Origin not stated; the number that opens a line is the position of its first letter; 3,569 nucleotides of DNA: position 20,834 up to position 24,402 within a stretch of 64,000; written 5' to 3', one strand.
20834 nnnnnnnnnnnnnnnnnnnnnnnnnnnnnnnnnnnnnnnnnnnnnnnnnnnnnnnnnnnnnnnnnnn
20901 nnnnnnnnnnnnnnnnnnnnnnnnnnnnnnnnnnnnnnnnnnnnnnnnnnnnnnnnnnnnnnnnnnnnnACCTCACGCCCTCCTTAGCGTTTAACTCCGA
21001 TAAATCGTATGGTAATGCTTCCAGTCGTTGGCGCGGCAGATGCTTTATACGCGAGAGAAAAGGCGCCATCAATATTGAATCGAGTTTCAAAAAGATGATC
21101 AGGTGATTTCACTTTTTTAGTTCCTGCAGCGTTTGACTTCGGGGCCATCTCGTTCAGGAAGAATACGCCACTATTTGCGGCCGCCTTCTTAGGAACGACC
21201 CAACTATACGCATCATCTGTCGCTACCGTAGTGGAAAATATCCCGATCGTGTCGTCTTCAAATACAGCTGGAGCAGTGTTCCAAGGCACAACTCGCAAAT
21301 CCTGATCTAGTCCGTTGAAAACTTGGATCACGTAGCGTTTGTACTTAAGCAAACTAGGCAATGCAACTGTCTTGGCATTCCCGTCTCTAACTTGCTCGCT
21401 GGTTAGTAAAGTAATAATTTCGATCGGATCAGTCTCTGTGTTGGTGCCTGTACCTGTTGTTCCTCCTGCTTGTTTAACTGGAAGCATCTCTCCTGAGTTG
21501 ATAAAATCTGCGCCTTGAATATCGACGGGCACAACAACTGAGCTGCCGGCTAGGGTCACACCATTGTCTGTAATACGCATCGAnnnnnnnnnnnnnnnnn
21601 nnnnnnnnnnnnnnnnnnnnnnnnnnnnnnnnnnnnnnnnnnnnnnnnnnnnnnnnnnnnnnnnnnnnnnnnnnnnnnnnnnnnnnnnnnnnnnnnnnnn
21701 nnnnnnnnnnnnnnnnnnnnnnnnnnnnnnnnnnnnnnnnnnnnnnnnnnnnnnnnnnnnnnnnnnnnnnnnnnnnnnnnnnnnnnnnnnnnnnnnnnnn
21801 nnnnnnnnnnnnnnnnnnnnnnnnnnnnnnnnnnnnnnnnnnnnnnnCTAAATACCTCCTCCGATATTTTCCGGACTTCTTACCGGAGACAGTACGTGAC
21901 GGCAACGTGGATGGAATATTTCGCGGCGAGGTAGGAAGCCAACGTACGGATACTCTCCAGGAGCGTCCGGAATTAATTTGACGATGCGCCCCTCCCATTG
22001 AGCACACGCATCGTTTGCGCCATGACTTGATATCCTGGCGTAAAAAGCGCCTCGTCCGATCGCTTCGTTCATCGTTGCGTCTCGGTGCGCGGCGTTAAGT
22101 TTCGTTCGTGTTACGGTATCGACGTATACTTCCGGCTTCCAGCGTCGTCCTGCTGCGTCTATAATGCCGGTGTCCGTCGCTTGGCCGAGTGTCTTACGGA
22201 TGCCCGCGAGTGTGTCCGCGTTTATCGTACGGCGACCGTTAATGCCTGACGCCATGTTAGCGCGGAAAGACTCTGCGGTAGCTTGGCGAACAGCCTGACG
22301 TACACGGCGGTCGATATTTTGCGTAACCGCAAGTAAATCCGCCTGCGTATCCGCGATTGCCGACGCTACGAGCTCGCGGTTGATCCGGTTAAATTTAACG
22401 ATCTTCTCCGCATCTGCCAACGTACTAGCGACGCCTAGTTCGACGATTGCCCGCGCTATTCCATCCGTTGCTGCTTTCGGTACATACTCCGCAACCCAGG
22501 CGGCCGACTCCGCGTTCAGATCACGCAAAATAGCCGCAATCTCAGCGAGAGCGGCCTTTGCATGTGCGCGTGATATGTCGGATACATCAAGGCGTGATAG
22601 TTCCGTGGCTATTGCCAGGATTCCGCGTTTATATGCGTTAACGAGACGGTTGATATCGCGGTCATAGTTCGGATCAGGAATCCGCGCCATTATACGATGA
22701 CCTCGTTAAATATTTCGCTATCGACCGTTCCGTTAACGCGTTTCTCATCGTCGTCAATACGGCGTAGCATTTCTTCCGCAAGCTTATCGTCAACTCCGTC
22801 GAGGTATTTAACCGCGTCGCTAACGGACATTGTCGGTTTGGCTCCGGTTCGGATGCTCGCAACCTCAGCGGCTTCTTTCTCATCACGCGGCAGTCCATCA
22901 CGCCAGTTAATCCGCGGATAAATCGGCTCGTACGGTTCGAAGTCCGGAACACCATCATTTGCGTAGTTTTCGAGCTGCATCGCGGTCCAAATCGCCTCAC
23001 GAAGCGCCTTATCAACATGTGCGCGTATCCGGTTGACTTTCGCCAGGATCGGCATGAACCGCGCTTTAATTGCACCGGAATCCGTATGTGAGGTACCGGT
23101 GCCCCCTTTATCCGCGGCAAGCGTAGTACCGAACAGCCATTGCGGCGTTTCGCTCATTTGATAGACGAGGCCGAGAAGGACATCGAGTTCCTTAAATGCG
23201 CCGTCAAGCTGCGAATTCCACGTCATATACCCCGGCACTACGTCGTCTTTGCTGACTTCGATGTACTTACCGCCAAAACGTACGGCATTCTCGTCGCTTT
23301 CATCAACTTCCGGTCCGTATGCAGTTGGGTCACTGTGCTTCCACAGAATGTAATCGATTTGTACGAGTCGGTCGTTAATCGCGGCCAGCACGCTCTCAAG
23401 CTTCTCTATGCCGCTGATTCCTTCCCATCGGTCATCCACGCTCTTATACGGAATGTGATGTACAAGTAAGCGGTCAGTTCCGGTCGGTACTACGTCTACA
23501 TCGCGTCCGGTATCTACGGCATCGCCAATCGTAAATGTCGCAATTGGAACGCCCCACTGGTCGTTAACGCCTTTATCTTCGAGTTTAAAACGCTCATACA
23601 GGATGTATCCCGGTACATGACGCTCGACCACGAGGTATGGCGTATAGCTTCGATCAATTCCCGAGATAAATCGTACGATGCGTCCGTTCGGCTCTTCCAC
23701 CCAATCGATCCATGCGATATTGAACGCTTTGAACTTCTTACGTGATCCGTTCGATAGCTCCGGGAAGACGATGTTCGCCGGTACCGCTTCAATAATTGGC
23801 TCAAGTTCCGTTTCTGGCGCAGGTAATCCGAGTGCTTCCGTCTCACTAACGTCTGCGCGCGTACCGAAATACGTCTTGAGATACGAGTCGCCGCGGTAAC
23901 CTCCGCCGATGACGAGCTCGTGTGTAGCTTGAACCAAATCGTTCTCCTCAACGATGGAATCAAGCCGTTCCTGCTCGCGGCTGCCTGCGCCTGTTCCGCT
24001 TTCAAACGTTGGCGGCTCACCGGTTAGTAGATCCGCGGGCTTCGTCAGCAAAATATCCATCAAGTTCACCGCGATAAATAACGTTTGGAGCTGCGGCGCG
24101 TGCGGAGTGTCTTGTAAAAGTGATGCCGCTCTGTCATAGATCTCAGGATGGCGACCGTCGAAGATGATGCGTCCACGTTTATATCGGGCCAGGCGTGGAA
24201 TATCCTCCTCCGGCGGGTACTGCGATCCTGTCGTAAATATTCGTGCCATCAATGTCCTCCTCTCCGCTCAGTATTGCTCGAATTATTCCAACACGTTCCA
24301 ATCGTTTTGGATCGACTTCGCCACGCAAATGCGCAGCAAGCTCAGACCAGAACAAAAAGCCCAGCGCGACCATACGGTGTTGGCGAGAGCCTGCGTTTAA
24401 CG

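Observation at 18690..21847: A GH9-like, golvesin-like 759-aa protein and two unknown genes are inserted in the head-morphogenesis module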

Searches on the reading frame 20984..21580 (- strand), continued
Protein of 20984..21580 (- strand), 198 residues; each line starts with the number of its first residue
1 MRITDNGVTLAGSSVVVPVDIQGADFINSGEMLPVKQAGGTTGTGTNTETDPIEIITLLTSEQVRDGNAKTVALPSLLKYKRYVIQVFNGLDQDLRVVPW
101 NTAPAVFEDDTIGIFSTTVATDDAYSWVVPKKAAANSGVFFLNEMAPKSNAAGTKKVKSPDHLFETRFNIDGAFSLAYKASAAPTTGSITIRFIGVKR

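Call 98: find_related_loci(query=A2, collection=genome_contigs, flank=9000)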
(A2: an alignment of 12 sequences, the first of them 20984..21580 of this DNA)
Query A2 (198 aa) in genome_contigs; peptide patterns used: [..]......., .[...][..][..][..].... (x = any residue, [..] = any of these).
27 stretches matched a pattern, but none encodes a relative of the query by tblastn (E <= 1e-3).
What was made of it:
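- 20984..21580 (-): p198: obligate, phage-only partner of the enzyme. Acidic, flexible N-terminus (aa 1-47, with a conserved VDIQG...E.LPV motif) followed by a jelly-roll beta-sandwich (aa ~50-198). None in 185,579 species-representative genomes (call 98).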

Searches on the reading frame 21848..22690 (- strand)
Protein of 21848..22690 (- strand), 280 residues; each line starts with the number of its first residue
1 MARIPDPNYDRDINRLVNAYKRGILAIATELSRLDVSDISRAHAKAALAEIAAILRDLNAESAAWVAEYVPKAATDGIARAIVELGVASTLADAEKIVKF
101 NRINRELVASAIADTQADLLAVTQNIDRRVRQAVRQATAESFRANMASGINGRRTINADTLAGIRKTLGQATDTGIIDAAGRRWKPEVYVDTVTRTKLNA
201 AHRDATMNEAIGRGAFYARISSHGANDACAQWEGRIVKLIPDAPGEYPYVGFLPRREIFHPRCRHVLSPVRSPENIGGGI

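Call 3: search_protein_families(library=pfam, proteins=[window:21848-22690:-], max_evalue=1)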
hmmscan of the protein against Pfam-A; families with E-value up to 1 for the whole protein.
window:21848-22690:- (280 aa): 1 family
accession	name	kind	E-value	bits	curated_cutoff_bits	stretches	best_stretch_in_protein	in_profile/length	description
PF06152.16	Phage_min_cap2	-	1.8e-15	57.2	26.3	1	47-266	55-278/366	Phage minor capsid protein 2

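Call 4: search_protein_families(library=phrogs, proteins=[window:21848-22690:-], max_evalue=0.1)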
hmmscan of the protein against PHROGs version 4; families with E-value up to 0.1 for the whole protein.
window:21848-22690:- (280 aa): 4 families
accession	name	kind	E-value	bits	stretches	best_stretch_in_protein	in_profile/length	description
phrog_4611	-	head and packaging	2.5e-49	169.2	1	4-272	5-273/710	minor head protein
phrog_581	-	head and packaging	5.7e-21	76.1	1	43-270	69-295/564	minor head protein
phrog_1657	-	head and packaging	0.003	17.9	1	15-275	36-304/337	head morphogenesis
phrog_758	-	head and packaging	0.011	16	1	44-155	83-195/326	head morphogenesis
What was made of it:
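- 21848..22690 (-): Short MuF2-type minor capsid protein, forming the left-hand boundary of the slot (context). PF06152, E 1.8e-15; phrog_4611, E 2.5e-49 (calls 3, 4).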

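Call 25: find_related_loci(query=window:21848-22690:-, collection=viral_contigs, flank=6000)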
Query window:21848-22690:- (280 aa) in viral_contigs; peptide patterns used: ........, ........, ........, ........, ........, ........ (x = any residue, [..] = any of these).
12 stretches matched a pattern; 11 encode a relative of the query (tblastn E <= 1e-3); 11 distinct loci.
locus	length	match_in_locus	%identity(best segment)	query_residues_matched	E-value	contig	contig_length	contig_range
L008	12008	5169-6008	91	1-280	2e-172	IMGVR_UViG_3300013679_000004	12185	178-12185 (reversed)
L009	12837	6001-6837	88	1-279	5e-160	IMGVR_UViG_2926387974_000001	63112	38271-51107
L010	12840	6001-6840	91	1-280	1e-172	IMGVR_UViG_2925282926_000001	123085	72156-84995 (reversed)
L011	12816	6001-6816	70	3-274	2e-131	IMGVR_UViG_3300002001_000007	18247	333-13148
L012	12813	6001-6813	70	4-274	3e-126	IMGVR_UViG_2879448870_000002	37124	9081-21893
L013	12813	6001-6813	69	4-274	2e-124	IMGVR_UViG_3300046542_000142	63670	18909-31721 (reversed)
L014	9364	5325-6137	67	4-274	4e-121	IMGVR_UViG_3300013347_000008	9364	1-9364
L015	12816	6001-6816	64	3-274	9e-119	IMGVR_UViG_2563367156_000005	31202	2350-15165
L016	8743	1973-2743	69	4-260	3e-115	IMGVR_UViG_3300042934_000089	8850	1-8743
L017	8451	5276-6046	69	4-260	3e-115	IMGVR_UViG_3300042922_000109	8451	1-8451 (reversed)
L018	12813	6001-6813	66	4-274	2e-121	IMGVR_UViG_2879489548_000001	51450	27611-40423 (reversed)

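Call 37: search_protein_families(library=pfam, proteins=[L008:6012-6266:+, L008:6266-6775:+, L008:6772-7425:+, L010:7098-8105:+, L010:7994-8785:+, L016:3060-3902:+], max_evalue=0.1)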
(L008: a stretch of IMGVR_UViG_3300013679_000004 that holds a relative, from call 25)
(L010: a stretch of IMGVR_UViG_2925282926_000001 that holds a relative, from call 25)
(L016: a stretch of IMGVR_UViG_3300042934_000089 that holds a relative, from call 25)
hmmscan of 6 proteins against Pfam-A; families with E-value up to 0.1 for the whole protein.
L008:6012-6266:+ (84 aa): 0 families

L008:6266-6775:+ (169 aa): 0 families

L008:6772-7425:+ (217 aa): 0 families

L010:7098-8105:+ (335 aa): 1 family
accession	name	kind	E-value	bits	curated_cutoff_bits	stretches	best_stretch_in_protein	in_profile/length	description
PF04616.20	Glyco_hydro_43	-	3.8e-07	30.2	32.2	2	78-113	77-114/288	Glycosyl hydrolases family 43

L010:7994-8785:+ (263 aa): 0 families

L016:3060-3902:+ (280 aa): 2 families
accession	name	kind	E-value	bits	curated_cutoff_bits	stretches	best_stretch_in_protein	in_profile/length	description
PF14528.11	LAGLIDADG_3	-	8.8e-10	39.2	22.5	2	140-211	6-74/82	LAGLIDADG-like domain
PF14527.11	LAGLIDADG_WhiA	-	0.015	15.8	23.2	0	44-103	3-62/93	WhiA LAGLIDADG-like domain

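Call 69: search_dna_similar(query=window:21848-22690:-, collection=phages, mode=protein, max_rows=15)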
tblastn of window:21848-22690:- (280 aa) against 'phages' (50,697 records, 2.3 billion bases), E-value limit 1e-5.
Records with a match: 31; places in all: 31; records where one place covers at least 80% of the query: 17.
Best place of each record, by identity: 60-80% 1; <60% 30.
By first word of the organism name: Paenibacillus 13; Listeria 9; Geobacillus 3; Bacillus 2; Clostridium 2; Brevibacillus 1; Sporosarcina 1.
By host as written in the record: Paenibacillus larvae 11; Listeria monocytogenes 4; Paenibacillus larvae ATCC 9545 2; Clostridium sp. 2; Geobacillus stearothermophilus 2184 2; Listeria monocytogenes LM7 2; - 1; Bacillus australimaris strain KR4M-27 1; and 6 more.
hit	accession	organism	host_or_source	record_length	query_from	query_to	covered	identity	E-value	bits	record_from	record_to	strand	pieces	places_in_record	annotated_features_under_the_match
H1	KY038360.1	Brevibacillus phage MRSA107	sputum specimen in the respiratory ...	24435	1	273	98%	62.4%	9e-100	325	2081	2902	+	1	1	record has no annotation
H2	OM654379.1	Bacillus phage vB_BauS_KLEB27-1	Bacillus australimaris strain KR4M-27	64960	1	277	99%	51.8%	1e-78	264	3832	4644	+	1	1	minor capsid protein | portal protein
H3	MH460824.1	Paenibacillus phage Unity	Paenibacillus larvae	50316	1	272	97%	51.3%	3e-83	277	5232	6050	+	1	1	minor capsid protein | portal protein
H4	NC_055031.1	Paenibacillus phage Unity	Paenibacillus larvae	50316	1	272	97%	51.3%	3e-83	277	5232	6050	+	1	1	minor head protein | portal protein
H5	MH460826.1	Paenibacillus phage Heath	Paenibacillus larvae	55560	1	272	97%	51.3%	3e-83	277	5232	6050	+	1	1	minor capsid protein | portal protein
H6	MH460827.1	Paenibacillus phage Halcyone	Paenibacillus larvae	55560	1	272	97%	51.3%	3e-83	277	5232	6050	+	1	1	minor capsid protein | portal protein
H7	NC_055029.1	Paenibacillus phage Halcyone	Paenibacillus larvae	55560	1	272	97%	51.3%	3e-83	277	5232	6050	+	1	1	minor head protein | portal protein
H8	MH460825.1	Paenibacillus phage Scottie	Paenibacillus larvae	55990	1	272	97%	51.3%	3e-83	277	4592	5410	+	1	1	minor capsid protein | portal protein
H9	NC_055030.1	Paenibacillus phage Scottie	Paenibacillus larvae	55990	1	272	97%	51.3%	3e-83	277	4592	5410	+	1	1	minor head protein | portal protein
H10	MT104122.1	Sporosarcina phage Lietuvens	Sporosarcina aquimarina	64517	4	276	98%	50.2%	2e-81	272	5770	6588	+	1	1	minor capsid protein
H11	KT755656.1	Paenibacillus phage Tripp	Paenibacillus larvae ATCC 9545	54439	1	272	97%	50.2%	2e-80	269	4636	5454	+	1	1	minor capsid protein | portal protein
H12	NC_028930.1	Paenibacillus phage Tripp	Paenibacillus larvae ATCC 9545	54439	1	272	97%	50.2%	2e-80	269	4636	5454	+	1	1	minor head protein | portal protein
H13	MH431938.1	Paenibacillus phage C7Cdelta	Paenibacillus larvae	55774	1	272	97%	50.2%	6e-80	268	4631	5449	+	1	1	minor capsid protein | portal protein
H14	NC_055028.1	Paenibacillus phage C7Cdelta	Paenibacillus larvae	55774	1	272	97%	50.2%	6e-80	268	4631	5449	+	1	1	minor head protein | portal protein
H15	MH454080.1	Paenibacillus phage Ley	Paenibacillus larvae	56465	1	272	97%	50.2%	6e-80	268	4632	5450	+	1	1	minor capsid protein | portal protein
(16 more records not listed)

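Call 71: get_annotated_region(hit=H12, flank=5000)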
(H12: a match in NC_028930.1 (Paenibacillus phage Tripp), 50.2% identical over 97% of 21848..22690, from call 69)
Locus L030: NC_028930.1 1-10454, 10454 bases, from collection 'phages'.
description: Paenibacillus phage Tripp, complete genome.
organism: Paenibacillus phage Tripp (NCBI taxid 1718161)
taxonomy: Viruses; Duplodnaviria; Heunggongvirae; Uroviricota; Caudoviricetes; Halcyonevirus; Halcyonevirus tripp
host: Paenibacillus larvae ATCC 9545; source: AFB diseased bee hive; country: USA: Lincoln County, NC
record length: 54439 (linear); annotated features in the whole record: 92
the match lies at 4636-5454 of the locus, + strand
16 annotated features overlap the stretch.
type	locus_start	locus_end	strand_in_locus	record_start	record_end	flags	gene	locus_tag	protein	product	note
CDS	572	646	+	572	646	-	-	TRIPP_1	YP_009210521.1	hypothetical protein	Hypothetical Protein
CDS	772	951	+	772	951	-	-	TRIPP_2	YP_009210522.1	hypothetical protein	Hypothetical Protein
CDS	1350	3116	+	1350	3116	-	-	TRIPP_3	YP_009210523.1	terminase large subunit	Terminase large subunit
CDS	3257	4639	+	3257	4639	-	-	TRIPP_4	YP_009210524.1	portal protein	Portal protein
CDS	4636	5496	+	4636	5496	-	-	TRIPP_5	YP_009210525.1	minor head protein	Minor capsid protein; Rhs-like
CDS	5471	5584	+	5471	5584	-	-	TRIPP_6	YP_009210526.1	hypothetical protein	Hypothetical Protein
CDS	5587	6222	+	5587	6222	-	-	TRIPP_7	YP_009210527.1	head scaffolding protein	Scaffold protein; ClpB-like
CDS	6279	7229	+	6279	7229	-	-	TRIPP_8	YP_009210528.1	major head protein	Major capsid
CDS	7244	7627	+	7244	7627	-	-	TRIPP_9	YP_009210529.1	hypothetical protein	Hypothetical Protein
CDS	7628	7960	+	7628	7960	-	-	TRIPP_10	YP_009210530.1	hypothetical protein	Hypothetical Protein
CDS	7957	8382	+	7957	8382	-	-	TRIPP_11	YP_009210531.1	hypothetical protein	Hypothetical Protein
CDS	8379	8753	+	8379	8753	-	-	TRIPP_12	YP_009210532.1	minor head protein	Hypothetical Protein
CDS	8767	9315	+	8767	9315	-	-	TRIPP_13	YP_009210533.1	protein with Ig domain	Hypothetical Protein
CDS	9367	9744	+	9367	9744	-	-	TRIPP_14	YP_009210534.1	hypothetical protein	Hypothetical Protein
CDS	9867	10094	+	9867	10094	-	-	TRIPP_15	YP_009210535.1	hypothetical protein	Hypothetical Protein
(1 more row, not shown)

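Call 72: get_annotated_region(hit=H2, flank=5000)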
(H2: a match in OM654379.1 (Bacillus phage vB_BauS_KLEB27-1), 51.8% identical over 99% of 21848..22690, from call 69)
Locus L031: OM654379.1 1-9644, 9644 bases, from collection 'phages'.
description: Bacillus phage vB_BauS_KLEB27-1, complete genome.
organism: Bacillus phage vB_BauS_KLEB27-1 (NCBI taxid 2928864)
taxonomy: Viruses; Duplodnaviria; Heunggongvirae; Uroviricota; Caudoviricetes
host: Bacillus australimaris strain KR4M-27; source: water samples from gypsum karst lake Kirkilai; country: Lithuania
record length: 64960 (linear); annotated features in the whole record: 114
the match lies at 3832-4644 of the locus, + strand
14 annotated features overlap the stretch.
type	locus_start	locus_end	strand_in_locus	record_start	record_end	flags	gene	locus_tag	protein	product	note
CDS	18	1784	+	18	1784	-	-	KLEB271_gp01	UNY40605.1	terminase large subunit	-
CDS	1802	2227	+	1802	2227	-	-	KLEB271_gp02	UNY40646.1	terminase small subunit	HTH_Tnp_1_2 domain-containing protein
CDS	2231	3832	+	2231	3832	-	-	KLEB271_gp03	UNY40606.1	portal protein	-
CDS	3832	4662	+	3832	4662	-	-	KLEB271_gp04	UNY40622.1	minor capsid protein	Phage_min_cap2 domain-containing protein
CDS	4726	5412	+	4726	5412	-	-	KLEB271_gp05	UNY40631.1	scaffolding protein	-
CDS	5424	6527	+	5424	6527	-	-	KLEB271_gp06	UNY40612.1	major capsid protein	-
CDS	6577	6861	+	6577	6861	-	-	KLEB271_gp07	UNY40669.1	structural protein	-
CDS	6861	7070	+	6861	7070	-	-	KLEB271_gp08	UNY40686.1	hypothetical protein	-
CDS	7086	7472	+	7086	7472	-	-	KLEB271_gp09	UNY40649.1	hypothetical protein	-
CDS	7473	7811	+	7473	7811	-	-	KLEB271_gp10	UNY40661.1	hypothetical protein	-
CDS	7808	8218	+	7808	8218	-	-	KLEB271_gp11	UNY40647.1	putative tail-component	HK97-gp10_like domain-containing protein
CDS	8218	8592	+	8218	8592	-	-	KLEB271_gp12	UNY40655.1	minor capsid protein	Minor_capsid_3 domain-containing protein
CDS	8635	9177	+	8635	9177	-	-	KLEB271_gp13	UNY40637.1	major tail protein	-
CDS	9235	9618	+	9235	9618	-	-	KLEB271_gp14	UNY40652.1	hypothetical protein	-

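Call 73: get_annotated_region(hit=H10, flank=5000)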
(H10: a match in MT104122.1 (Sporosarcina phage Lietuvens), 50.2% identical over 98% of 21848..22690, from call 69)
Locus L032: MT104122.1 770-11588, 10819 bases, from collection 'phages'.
description: Sporosarcina phage Lietuvens, complete genome.
organism: Sporosarcina phage Lietuvens (NCBI taxid 2713145)
taxonomy: Viruses; Duplodnaviria; Heunggongvirae; Uroviricota; Caudoviricetes
host: Sporosarcina aquimarina; source: ice-free soil sample (4-10 cm depth) collected near Rasmussen hut; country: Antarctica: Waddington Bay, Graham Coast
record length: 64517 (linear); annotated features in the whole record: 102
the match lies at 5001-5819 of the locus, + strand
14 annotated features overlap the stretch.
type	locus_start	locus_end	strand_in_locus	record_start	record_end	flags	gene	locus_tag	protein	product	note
CDS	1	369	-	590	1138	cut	-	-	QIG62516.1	site-specific integrase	ORF2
CDS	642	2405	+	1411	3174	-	-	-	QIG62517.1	terminase large subunit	ORF3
CDS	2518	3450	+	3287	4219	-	-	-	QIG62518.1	HNH endonuclease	ORF4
CDS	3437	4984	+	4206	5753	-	-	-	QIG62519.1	portal protein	ORF5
CDS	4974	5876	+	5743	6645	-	-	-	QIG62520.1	minor capsid protein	ORF6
CDS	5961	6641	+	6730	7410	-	-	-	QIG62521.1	scaffolding protein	ORF7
CDS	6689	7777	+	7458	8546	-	-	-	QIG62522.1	major capsid protein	ORF8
CDS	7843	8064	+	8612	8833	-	-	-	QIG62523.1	hypothetical protein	ORF9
CDS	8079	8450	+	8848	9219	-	-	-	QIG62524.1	hypothetical protein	ORF10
CDS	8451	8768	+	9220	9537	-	-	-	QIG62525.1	hypothetical protein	ORF11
CDS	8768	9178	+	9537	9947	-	-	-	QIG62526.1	hypothetical protein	ORF12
CDS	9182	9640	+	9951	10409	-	-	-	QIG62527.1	hypothetical protein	ORF13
CDS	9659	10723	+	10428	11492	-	-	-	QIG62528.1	tail sheath protein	ORF14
CDS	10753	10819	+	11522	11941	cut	-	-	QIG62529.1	tail tube protein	ORF15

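Call 77: search_protein_families(library=phrogs, proteins=[L008:6012-6266:+, L008:6266-6775:+, L008:6772-7425:+, L010:7098-8105:+, L010:7994-8785:+], max_evalue=0.01)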
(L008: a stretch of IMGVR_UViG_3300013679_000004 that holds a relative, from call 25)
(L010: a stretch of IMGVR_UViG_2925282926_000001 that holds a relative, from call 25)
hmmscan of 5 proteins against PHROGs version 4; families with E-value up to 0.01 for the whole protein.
L008:6012-6266:+ (84 aa): 0 families

L008:6266-6775:+ (169 aa): 0 families

L008:6772-7425:+ (217 aa): 0 families

L010:7098-8105:+ (335 aa): 0 families

L010:7994-8785:+ (263 aa): 0 families

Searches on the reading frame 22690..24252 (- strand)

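Call 3: search_protein_families(library=pfam, proteins=[window:22690-24252:-], max_evalue=1)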
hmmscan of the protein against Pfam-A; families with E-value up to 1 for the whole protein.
window:22690-24252:- (520 aa): 1 family
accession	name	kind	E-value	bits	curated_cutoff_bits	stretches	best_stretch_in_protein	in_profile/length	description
PF05133.19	SPP1_portal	-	4.6e-09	36.2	25.5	2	393-504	310-411/416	Phage portal protein, SPP1 Gp6-like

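Call 4: search_protein_families(library=phrogs, proteins=[window:22690-24252:-], max_evalue=0.1)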
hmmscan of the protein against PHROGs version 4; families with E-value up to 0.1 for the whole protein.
window:22690-24252:- (520 aa): 3 families
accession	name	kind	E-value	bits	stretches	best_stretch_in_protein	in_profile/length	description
phrog_533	-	head and packaging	5.1e-32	112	1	8-508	19-485/495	portal protein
phrog_64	-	head and packaging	2.8e-12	46.9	1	61-513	125-505/547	portal protein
phrog_104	-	head and packaging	0.00039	20.2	1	228-495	216-461/550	portal protein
